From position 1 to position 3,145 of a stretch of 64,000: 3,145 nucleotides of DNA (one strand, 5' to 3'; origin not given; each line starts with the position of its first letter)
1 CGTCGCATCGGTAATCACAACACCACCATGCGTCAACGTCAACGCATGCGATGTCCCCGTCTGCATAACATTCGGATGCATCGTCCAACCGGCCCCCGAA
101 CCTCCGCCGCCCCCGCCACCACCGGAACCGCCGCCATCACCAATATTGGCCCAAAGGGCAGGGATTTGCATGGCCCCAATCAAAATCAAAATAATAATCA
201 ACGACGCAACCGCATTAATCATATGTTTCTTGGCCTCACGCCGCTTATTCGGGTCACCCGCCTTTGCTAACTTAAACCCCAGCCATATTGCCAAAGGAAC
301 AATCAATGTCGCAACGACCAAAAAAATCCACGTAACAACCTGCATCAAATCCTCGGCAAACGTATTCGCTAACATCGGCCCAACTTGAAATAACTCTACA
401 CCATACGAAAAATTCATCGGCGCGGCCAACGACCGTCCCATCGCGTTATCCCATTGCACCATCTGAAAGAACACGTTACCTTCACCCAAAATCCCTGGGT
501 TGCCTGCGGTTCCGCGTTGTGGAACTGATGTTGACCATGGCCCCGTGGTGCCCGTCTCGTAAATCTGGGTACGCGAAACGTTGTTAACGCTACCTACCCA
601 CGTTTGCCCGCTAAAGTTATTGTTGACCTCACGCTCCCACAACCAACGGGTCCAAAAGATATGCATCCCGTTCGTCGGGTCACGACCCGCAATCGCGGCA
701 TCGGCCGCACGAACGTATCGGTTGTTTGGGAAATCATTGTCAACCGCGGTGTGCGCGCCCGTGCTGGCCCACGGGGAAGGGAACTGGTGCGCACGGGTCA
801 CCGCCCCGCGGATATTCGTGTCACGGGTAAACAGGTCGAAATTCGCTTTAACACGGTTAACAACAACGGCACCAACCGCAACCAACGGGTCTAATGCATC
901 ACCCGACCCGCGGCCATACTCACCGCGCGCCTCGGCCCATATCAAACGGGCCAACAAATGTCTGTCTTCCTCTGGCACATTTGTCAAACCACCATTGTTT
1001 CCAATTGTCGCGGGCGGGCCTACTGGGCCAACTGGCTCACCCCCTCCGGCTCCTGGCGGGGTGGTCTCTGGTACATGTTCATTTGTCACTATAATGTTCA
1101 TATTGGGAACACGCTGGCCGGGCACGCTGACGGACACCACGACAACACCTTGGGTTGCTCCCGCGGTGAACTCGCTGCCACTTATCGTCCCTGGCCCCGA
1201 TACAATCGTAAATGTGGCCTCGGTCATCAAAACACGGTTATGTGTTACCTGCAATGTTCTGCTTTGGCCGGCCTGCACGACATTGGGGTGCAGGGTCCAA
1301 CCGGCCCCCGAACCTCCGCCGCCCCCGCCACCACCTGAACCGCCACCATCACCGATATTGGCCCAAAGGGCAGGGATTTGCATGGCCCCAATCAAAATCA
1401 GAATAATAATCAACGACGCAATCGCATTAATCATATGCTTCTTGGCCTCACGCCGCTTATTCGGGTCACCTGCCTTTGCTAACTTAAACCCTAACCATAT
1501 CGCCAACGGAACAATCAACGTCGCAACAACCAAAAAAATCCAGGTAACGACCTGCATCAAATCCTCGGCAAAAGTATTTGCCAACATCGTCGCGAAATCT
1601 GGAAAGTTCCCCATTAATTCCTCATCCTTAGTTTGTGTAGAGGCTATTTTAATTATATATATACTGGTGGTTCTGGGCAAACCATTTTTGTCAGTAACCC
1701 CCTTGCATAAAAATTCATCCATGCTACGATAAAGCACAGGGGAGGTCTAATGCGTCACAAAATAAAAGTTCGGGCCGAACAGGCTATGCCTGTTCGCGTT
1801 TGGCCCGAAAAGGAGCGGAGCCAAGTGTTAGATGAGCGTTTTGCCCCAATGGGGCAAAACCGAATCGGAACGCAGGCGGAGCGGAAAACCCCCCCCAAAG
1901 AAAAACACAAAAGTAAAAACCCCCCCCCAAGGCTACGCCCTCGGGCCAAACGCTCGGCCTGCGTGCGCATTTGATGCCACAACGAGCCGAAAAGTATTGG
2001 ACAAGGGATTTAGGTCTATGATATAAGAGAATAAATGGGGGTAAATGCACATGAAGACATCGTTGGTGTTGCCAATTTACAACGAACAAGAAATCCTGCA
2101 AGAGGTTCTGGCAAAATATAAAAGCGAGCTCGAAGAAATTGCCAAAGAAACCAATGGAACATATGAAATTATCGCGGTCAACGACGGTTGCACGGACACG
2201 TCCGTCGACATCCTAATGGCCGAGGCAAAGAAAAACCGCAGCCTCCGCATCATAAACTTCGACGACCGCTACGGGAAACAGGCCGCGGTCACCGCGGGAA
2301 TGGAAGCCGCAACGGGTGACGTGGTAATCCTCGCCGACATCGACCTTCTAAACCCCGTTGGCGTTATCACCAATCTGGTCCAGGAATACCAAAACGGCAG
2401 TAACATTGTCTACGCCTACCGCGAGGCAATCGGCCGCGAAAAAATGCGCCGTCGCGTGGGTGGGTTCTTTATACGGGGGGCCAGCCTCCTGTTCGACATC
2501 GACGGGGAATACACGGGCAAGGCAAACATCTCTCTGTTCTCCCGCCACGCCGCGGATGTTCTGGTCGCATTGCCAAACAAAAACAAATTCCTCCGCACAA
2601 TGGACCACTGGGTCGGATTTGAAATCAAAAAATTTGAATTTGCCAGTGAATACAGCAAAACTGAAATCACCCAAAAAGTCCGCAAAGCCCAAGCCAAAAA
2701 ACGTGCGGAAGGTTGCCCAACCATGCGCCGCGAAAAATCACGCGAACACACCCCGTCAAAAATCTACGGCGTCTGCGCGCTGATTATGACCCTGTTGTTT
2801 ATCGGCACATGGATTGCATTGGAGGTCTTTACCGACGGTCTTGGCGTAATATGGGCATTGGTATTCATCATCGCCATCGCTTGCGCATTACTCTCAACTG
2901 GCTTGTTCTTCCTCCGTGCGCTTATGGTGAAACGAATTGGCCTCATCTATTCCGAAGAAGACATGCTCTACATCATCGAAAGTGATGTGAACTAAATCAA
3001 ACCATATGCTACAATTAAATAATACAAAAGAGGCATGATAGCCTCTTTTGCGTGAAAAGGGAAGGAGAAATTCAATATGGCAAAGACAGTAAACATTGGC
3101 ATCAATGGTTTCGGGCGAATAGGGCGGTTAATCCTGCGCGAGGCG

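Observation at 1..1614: One open frame encoding tandem [2-TM pilin-like hairpin - Gly linker - Ig-like - SleB hydrolase] modules, maintained by a ~94% identical 291-bp repeat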

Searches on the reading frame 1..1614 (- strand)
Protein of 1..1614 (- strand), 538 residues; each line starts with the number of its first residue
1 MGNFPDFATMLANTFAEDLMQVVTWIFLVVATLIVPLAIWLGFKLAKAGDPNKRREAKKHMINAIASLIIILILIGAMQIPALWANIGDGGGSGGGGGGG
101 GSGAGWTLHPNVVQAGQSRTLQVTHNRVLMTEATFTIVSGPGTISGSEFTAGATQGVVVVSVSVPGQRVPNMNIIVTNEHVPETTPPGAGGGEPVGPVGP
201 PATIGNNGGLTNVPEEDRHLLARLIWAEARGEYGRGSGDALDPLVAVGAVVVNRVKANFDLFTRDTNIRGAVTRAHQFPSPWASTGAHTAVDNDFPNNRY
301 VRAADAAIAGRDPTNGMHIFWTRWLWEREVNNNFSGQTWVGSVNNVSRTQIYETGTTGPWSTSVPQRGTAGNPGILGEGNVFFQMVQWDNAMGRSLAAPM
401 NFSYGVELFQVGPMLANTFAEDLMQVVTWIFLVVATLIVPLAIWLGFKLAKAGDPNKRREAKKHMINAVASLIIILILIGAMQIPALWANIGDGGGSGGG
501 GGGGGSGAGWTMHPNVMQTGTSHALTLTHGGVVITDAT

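Call 7: search_protein_families(library=pfam, proteins=[window:1-1614:-], max_evalue=0.1)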
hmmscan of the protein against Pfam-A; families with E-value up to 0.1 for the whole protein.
window:1-1614:- (538 aa): 14 families
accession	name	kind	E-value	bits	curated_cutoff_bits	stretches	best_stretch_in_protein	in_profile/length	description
PF18895.5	T4SS_pilin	-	2.8e-19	69.4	26.6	2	17-72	7-62/71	Type IV secretion system pilin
PF07486.17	Hydrolase_2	-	2.7e-10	41.2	27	1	245-327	8-79/100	Cell Wall Hydrolase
PF09685.15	DUF4870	-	2.2e-05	24.8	25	0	25-78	15-64/107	Domain of unknown function (DUF4870)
PF15202.11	Adipogenin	-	0.0014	19.2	27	0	425-456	16-47/79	Adipogenin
PF15086.11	UPF0542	-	0.0027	18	27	0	15-60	12-56/68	Uncharacterised protein family UPF0542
PF04647.20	AgrB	-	0.0042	16.9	23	0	425-480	101-154/185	Accessory gene regulator B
PF17254.7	DUF5321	-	0.0056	16.6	27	0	455-488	32-65/160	Family of unknown function (DUF5321)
PF00335.26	Tetraspanin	-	0.011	15.8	32.1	0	424-481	5-55/225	Tetraspanin family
PF02628.20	COX15-CtaA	-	0.016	14.7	29.9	0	422-481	140-202/322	Cytochrome oxidase assembly protein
PF06011.17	TRP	-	0.038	13.2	28.5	0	411-484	140-213/426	Transient receptor potential (TRP) ion channel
PF12730.13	ABC2_membrane_4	-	0.045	14.2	27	0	25-79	15-71/179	ABC-2 family transporter protein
PF20556.3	DUF6768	-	0.074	13.2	27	0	10-71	31-88/123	Family of unknown function (DUF6768)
PF13687.11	DUF4153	-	0.081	12.5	27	0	11-85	117-200/373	Domain of unknown function (DUF4153)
PF13786.12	DUF4179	-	0.097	13.6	30.1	0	461-491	5-34/94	Domain of unknown function (DUF4179)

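Call 8: search_protein_families(library=ncbifam, proteins=[window:1-1614:-], max_evalue=0.1)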
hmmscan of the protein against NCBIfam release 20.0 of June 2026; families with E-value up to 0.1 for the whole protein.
window:1-1614:- (538 aa): 7 families
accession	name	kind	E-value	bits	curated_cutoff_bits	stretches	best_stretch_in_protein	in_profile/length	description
NF045849.1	ICE_MMCAP2_0565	equivalog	3.2e-21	74.8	40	2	424-483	14-74/80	Mbov_0395 family pilin-like conjugal transfer protein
TIGR02869.1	spore_SleB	equivalog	3.9e-09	36.7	236.5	1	212-329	83-189/201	spore cortex-lytic enzyme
TIGR01473.1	cyoE_ctaB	equivalog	8.7e-06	25.7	210.3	2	8-75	212-277/281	heme o synthase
NF047942.1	TatA_Rickett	exception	0.016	14.8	90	0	68-90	12-34/45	twin-arginine translocase TatA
NF008245.0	PRK11021.1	equivalog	0.018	14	284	0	10-67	75-132/419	L-methionine/branched-chain amino acid transporter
NF010008.0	PRK13481.1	equivalog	0.025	13.9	270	0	48-88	30-71/269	glycosyltransferase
TIGR03663.1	TIGR03663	subfamily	0.094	11.7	126.25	0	30-80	321-371/435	flippase activity-associated protein Agl23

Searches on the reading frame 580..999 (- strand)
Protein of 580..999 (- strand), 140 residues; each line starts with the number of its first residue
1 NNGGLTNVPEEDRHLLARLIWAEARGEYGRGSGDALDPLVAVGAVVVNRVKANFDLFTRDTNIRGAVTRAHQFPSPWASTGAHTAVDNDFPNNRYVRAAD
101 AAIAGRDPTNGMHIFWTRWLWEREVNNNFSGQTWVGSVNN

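Call 88: search_solved_structures(query=window:580-999:-, max_evalue=1, show_alignments=2)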
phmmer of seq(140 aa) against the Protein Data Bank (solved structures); distinct sequences matched with E-value up to 1: 1.
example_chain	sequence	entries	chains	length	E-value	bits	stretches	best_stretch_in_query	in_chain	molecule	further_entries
4f55_A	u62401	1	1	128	0.026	17.8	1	3-123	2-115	Spore cortex-lytic enzyme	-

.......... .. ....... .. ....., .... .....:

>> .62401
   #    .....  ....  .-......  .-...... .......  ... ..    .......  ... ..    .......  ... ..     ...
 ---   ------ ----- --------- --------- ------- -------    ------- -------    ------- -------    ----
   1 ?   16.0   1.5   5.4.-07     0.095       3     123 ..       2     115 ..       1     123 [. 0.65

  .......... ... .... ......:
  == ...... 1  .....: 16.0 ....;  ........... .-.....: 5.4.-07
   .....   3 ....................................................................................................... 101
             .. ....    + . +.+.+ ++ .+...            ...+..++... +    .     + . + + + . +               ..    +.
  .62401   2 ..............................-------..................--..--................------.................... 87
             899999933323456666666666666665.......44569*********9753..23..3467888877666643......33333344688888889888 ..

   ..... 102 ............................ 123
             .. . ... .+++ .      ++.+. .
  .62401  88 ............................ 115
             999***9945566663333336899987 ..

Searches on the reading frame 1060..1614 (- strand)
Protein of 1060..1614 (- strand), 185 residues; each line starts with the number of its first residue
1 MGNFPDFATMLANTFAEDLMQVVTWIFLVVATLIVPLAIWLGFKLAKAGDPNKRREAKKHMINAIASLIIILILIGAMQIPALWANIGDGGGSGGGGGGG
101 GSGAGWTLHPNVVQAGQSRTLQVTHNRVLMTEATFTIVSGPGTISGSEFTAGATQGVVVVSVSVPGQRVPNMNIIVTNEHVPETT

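Call 94: predict_structure(alignment_id=A8)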
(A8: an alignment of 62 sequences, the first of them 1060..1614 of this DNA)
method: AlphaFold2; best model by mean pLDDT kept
length: 185 residues; sequences in the alignment: 62
mean_pLDDT: 79.2   pTM: 0.50
mean pLDDT of the five models: 79.2, 72.8, 71.0, 69.2, 66.8
residues with pLDDT >= 90: 50; 70-90: 92; 50-70: 26; < 50: 17
segments of 3 or more residues with pLDDT < 50: 90-102
pLDDT, mean of each block of 10 residues (from residue 1): 53 70 82 85 86 85 86 80 59 42 75 93 93 94 96 90 89 80 58
secondary structure, 60 per line:
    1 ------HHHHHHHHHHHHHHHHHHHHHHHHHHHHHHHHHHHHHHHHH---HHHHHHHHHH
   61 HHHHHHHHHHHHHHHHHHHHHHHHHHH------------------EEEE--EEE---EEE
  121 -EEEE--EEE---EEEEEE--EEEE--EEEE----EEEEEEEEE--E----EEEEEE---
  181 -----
elements in order: H7-47 H51-87 E106-109 E112-114 E118-120 E122-125 E128-130 E134-139 E142-145 E148-151 E156-164 E172-177

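Call 96: fold_search(model_id=the predicted structure, library=pdb)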
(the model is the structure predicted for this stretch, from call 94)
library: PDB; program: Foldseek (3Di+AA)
matches with E <= 10: 819; with E <= 0.001: 0
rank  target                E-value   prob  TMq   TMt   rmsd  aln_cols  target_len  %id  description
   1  2l04_MODEL_1_A        3.3e-03  1.00  0.28  0.47   6.1        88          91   26  The Solution Structure of the C-terminal Ig-like Domain of the Bacteriophage Lambda Tail Tube Protein (released 2010-09-22)
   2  6tqd_F                6.6e-03  1.00  0.31  0.28   4.1        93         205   20  D00-D0 domain of Intimin (released 2021-01-13)
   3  9avk                  1.1e-02  0.99  0.26  0.42   3.9        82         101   26  Structure of long Rib domain from Limosilactobacillus reuteri (released 2024-05-08)
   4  8zdh_B                1.2e-02  1.00  0.33  0.17   3.7        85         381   19  Cryo-EM structure of Mycobacteriophage Douge genome-packed capsid (gp8 and gp113) (released 2025-06-25)
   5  6tqd_A                1.2e-02  1.00  0.30  0.28   4.2        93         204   20  D00-D0 domain of Intimin (released 2021-01-13)
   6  8iyk_D                1.3e-02  0.99  0.28  0.22   4.5        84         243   30  Tail tip conformation 1 of phage lambda tail (released 2023-10-18)
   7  6s5w_A                1.5e-02  1.00  0.29  0.46   3.7        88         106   14  Structure of Rib domain 'Rib Long' from Lactobacillus acidophilus (released 2019-12-11)
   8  4oia_A                1.7e-02  0.85  0.20  0.12   7.5        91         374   22  Crystal Structure of ICAM-5 D1-D4 ectodomain fragment, Space Group P4322 (released 2014-07-16)
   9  7r3t_B                1.7e-02  1.00  0.31  0.31   3.8        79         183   23  Crystal structure of the Dimeric C-terminal Big_2-CBM56 domains from Paenibacillus illinoisensis (Bacillus circulans I (released 2023-02-22)
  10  6tqd_B                2.0e-02  1.00  0.30  0.27   4.3        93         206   20  D00-D0 domain of Intimin (released 2021-01-13)
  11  8gyr_B                2.8e-02  1.00  0.31  0.31   3.6        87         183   14  Crystal structure of a variable region segment of Leptospira host-interacting outer surface protein, LigA (released 2023-06-28)
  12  6p3e_A                2.9e-02  0.98  0.27  0.21   5.7        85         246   27  Mobile loops and electrostatic interactions maintain the flexible lambda tail tube (released 2019-11-27)
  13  3ncx_B                3.1e-02  1.00  0.28  0.28   3.3        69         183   14  Crystal structure of EHEC O157:H7 intimin mutant (released 2011-01-05)
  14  9e99_K                3.3e-02  0.99  0.29  0.20   3.9        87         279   18  Cryo-EM reconstruction of Escherichia phage N4 capsid (released 2025-02-19)
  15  8zdh_A                3.7e-02  1.00  0.32  0.17   4.0        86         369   19  Cryo-EM structure of Mycobacteriophage Douge genome-packed capsid (gp8 and gp113) (released 2025-06-25)
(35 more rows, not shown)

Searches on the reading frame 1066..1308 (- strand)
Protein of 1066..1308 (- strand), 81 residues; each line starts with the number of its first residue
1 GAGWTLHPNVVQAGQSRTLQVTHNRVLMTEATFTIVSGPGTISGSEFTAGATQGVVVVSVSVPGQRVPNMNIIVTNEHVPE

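Call 50: search_protein_families(library=pfam, alignment_id=A4, max_evalue=10)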
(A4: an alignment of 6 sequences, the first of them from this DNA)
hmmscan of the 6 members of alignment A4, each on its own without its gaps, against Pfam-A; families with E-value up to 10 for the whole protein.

A. member 1, seq(81 aa): 0 families

B. families by the number of members that match (of 6 scanned): 0 families

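Call 51: search_solved_structures(query=A4, max_evalue=10, show_alignments=1)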
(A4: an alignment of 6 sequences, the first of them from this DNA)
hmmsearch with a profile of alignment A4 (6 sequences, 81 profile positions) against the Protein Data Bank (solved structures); distinct sequences matched with E-value up to 10: 3.
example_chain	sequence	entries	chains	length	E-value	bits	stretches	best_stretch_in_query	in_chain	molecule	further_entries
2l04_A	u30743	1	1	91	0.048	16.9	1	3-39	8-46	Major tail protein V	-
7t4f_A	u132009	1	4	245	0.57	13.5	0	3-39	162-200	Tail tube protein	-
6p3e_A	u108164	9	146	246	0.57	13.5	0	3-39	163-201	Tail tube protein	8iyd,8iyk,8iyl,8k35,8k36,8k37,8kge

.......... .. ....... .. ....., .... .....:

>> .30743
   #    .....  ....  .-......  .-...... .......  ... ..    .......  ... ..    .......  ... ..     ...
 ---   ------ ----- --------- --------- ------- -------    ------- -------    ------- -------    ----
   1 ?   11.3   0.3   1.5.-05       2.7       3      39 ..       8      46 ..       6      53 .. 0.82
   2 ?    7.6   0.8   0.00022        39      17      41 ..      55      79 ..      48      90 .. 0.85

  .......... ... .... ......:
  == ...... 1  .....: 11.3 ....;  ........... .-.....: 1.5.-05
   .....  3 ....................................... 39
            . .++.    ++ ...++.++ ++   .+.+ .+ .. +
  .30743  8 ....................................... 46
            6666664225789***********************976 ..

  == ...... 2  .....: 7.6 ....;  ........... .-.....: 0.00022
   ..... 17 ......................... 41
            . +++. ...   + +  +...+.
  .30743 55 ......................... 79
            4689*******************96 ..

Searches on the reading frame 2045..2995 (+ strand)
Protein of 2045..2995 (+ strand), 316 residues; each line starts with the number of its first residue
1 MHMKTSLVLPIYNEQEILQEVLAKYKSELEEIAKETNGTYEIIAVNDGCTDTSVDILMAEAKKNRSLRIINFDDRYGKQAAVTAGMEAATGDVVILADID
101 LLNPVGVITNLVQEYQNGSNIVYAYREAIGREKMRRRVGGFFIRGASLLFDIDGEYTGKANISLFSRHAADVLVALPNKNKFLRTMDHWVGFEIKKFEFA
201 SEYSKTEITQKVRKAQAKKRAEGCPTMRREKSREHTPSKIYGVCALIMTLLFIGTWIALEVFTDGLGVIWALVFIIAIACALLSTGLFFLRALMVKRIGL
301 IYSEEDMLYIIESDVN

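Call 7: search_protein_families(library=pfam, proteins=[window:2045-2995:+], max_evalue=0.1)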
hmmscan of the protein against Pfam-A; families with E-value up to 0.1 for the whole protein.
window:2045-2995:+ (316 aa): 6 families
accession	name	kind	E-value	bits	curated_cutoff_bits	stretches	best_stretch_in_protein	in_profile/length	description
PF00535.33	Glycos_transf_2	-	3.1e-21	76.5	23.3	1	6-139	1-128/168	Glycosyl transferase family 2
PF13641.12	Glyco_tranf_2_3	-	0.00025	21.6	27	1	6-213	4-213/230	Glycosyltransferase like family 2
PF10111.15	Glyco_tranf_2_2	-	0.0034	17.3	27.3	1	6-102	1-93/276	Glycosyltransferase like family 2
PF20990.2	DUF2207_C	-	0.0039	17.4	33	1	181-291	76-185/247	Predicted membrane protein (DUF2207) C-terminal domain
PF11026.13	DUF2721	-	0.053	13.9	28.3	0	241-290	69-118/129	Protein of unknown function (DUF2721)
PF20237.3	DUF6594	-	0.053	13.8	30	1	173-285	130-220/238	Family of unknown function (DUF6594)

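Call 9: find_encoding_contigs(protein=window:2045-2995:+, flank=10000, max_places=6)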
Protein window:2045-2995:+ (316 aa): no gene with exactly this product is on record in the collection.
